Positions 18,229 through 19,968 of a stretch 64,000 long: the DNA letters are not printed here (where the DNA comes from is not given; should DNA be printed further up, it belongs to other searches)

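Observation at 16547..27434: Glycan-locus sub-island with two cobalamin-type radical-SAM enzymes flanking an MTAP+APRT salvage pair, plus two SAM methyltransferases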

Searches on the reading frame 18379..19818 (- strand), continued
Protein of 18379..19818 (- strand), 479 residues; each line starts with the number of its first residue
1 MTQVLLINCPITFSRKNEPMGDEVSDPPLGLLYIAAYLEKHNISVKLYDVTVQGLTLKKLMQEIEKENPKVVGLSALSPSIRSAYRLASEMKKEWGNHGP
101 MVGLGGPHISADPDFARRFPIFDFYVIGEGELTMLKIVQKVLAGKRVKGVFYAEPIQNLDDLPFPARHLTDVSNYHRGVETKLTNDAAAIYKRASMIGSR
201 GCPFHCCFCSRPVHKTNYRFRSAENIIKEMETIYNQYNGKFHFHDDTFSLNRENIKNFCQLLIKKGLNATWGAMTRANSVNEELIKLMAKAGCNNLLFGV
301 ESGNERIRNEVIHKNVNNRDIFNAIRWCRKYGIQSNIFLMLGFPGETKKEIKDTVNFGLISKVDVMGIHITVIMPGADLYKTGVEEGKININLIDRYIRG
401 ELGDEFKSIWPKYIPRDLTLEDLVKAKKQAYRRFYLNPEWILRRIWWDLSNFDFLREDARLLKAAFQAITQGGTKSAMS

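Call 12: find_encoding_contigs(protein=P0002, flank=10000, max_places=2)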
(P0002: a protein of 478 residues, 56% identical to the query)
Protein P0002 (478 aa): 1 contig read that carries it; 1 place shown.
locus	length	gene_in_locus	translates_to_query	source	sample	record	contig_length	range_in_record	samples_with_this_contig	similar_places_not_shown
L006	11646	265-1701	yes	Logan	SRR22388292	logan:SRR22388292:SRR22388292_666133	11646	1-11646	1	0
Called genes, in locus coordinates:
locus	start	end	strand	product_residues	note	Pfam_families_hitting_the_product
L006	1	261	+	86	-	?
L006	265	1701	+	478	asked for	PF02310:B12-binding, PF04055:Radical_SAM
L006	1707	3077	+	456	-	PF02310:B12-binding, PF04055:Radical_SAM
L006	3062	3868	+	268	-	PF13489:Methyltransf_23 (weak), PF08241:Methyltransf_11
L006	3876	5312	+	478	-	PF02310:B12-binding, PF04055:Radical_SAM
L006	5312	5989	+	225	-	PF00535:Glycos_transf_2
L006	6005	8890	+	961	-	PF13231:PMT_2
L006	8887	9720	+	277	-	PF13489:Methyltransf_23, PF01209:Ubie_methyltran, PF05175:MTS (weak), PF08241:Methyltransf_11, PF08242:Methyltransf_12, PF13649:Methyltransf_25, PF13847:Methyltransf_31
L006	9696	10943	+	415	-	PF00534:Glycos_transf_1, PF13692:Glyco_trans_1_4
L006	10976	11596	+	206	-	PF13489:Methyltransf_23, PF07021:MetW, PF13649:Methyltransf_25, PF13847:Methyltransf_31, PF08241:Methyltransf_11, PF08242:Methyltransf_12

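Call 13: find_encoding_contigs(protein=P0007, flank=10000, max_places=2)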
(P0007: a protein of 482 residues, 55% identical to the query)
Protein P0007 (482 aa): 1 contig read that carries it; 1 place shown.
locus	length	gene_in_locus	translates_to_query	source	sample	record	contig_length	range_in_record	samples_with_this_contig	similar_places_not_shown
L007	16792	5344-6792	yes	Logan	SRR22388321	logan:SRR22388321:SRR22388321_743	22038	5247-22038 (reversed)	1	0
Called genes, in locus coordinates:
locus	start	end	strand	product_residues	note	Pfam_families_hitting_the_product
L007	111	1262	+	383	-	PF00535:Glycos_transf_2, PF13641:Glyco_tranf_2_3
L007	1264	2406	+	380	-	PF13439:Glyco_transf_4, PF00534:Glycos_transf_1, PF13692:Glyco_trans_1_4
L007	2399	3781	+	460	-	PF02350:Epimerase_2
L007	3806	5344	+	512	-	PF02310:B12-binding, PF04055:Radical_SAM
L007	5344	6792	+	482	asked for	PF02310:B12-binding, PF04055:Radical_SAM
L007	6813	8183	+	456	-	PF02310:B12-binding, PF04055:Radical_SAM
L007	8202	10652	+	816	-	-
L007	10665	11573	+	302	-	PF00535:Glycos_transf_2, PF10111:Glyco_tranf_2_2, PF13641:Glyco_tranf_2_3, PF13632:Glyco_trans_2_3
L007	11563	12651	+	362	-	PF04055:Radical_SAM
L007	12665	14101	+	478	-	PF02310:B12-binding, PF04055:Radical_SAM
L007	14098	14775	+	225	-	PF00535:Glycos_transf_2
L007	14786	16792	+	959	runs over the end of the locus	PF13231:PMT_2 (weak)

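Call 35: search_solved_structures(query=window:18379-19818:-, max_evalue=0.001)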
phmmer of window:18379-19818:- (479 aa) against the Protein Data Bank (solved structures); distinct sequences matched with E-value up to 0.001: 5.
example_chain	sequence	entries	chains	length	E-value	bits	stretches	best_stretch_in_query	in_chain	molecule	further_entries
6fd2_B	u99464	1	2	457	2.3e-18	69.3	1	194-390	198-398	Putative apramycin biosynthetic oxidoreductase 4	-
9ccb_A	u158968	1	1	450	6e-10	41.6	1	104-381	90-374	Radical SAM core domain-containing protein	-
6wte_A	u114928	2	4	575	1.6e-09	40.2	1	178-367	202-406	B12-binding domain-containing protein | Tryptophan-C2-methyltransferase containing B12-binding domain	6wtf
2qgq_A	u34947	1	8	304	0.00043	22.3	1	199-367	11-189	Protein TM_1862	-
4jc0_A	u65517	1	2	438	0.0007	21.6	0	199-367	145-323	Ribosomal protein S12 methylthiotransferase RimO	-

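Call 84: predict_structure(alignment_id=A3)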
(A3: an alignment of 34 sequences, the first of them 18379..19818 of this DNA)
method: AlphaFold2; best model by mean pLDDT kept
length: 479 residues; sequences in the alignment: 34
mean_pLDDT: 89.9   pTM: 0.90
mean pLDDT of the five models: 89.9, 89.7, 89.6, 87.0, 86.5
residues with pLDDT >= 90: 346; 70-90: 96; 50-70: 33; < 50: 4
segments of 3 or more residues with pLDDT < 50: 179-182
pLDDT, mean of each block of 10 residues (from residue 1): 95 73 84 98 97 93 97 95 96 95 95 93 96 97 96 92 96 70 53 87 88 75 97 92 86 96 95 94 98 94 96 95 98 94 96 96 93 89 91 90 82 93 95 93 85 72 76 65
secondary structure, 60 per line:
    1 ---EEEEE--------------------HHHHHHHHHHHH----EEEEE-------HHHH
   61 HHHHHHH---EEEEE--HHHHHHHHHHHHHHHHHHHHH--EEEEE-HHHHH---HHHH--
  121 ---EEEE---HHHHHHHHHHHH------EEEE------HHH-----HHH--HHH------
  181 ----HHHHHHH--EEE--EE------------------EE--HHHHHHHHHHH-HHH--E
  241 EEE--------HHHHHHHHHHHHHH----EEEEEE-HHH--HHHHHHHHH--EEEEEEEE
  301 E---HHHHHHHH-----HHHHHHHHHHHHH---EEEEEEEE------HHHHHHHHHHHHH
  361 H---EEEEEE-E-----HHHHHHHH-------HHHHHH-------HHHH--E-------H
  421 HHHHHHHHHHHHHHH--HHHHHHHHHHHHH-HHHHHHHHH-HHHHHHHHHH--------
elements in order: E4-8 H29-40 E45-49 H57-67 E71-75 H78-98 E101-105 H107-111 H115-118 E124-127 H131-142 E149-152 H185-191 E194-196 H223-233 E240-243 H252-265 E270-275 H282-290 E293-301 H305-312 H318-330 E334-341 H348-361 E365-370 H378-385 H393-398 H406-409 H420-435 H438-450 H452-460 H462-471

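Call 86: fold_search(model_id=the predicted structure, library=pdb)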
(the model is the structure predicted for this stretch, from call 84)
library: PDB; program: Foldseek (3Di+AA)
matches with E <= 10: 1733; with E <= 0.001: 97
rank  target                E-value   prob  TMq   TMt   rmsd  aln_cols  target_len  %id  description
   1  6fd2_A                2.4e-21  1.00  0.69  0.72   5.0       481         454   20  Radical SAM 1,2-diol dehydratase AprD4 in complex with its substrate paromamine (released 2018-01-17)
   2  6wte_B                3.8e-21  1.00  0.65  0.59   7.5       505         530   18  Structure of radical S-adenosylmethionine methyltransferase, TsrM, from Kitasatospora setae with cobalamin and [4Fe-4S (released 2020-12-23)
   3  6wte_A                4.0e-21  1.00  0.60  0.52   8.0       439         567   19  Structure of radical S-adenosylmethionine methyltransferase, TsrM, from Kitasatospora setae with cobalamin and [4Fe-4S (released 2020-12-23)
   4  6fd2_B                4.3e-21  1.00  0.67  0.71   5.1       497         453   19  Radical SAM 1,2-diol dehydratase AprD4 in complex with its substrate paromamine (released 2018-01-17)
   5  6wtf_B                3.5e-20  1.00  0.67  0.60   7.5       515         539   19  Structure of radical S-adenosylmethionine methyltransferase, TsrM, from Kitasatospora setae with tryptophan substrate  (released 2020-12-23)
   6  6wtf_A                7.3e-20  1.00  0.62  0.55   7.1       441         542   20  Structure of radical S-adenosylmethionine methyltransferase, TsrM, from Kitasatospora setae with tryptophan substrate  (released 2020-12-23)
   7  9ccb                  4.0e-18  1.00  0.57  0.64   8.4       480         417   18  X-ray crystal structure of methyl-coenzyme M reductase glutamine methylase (MgmA) from Methanothermobacter marburgensis  (released 2025-01-01)
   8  9n1d                  1.7e-17  1.00  0.66  0.52   7.4       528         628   15  Crystal structure of CysS from Corallococcus sp. CA054B with 5'-deoxyadenosine and methionine bound (released 2026-01-28)
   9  9n1b                  4.6e-17  1.00  0.66  0.52   4.5       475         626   16  Crystal structure of CysS from Corallococcus sp. CA054B with 5'-deoxyadenosine, methionine, and pantetheinylated 3-metho (released 2026-01-28)
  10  9n1c                  6.9e-17  1.00  0.66  0.52   4.5       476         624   14  Crystal structure of CysS from Corallococcus sp. CA054B with 5'-deoxyadenosine, methionine, and pantetheinylated 3-ethox (released 2026-01-28)
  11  7kdy_A                1.6e-16  1.00  0.59  0.44   4.9       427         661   18  Crystal structure of Streptomyces tokunonesis TokK with hydroxycobalamin, 5'-deoxyadenosine, methionine, and (2R)-pant (released 2022-01-12)
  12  5ul4                  4.5e-16  1.00  0.60  0.41  10.8       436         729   20  Structure of Cobalamin-dependent S-adenosylmethionine radical enzyme OxsB with aqua-cobalamin and S-adenosylmethionine b (released 2017-04-19)
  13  5ul3                  6.3e-16  1.00  0.60  0.41  10.7       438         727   20  Structure of Cobalamin-dependent S-adenosylmethionine radical enzyme OxsB with aqua-cobalamin bound (released 2017-04-19)
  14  7kdx_A                6.3e-16  1.00  0.60  0.45   4.6       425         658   18  Crystal structure of Streptomyces tokunonesis TokK with hydroxycobalamin, 5'-deoxyadenosine, and methionine (released 2022-01-12)
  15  5ul2                  1.5e-14  1.00  0.64  0.44   7.1       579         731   17  Structure of Apo, SeMet-labeled Cobalamin-dependent S-adenosylmethionine radical enzyme OxsB (released 2017-04-19)
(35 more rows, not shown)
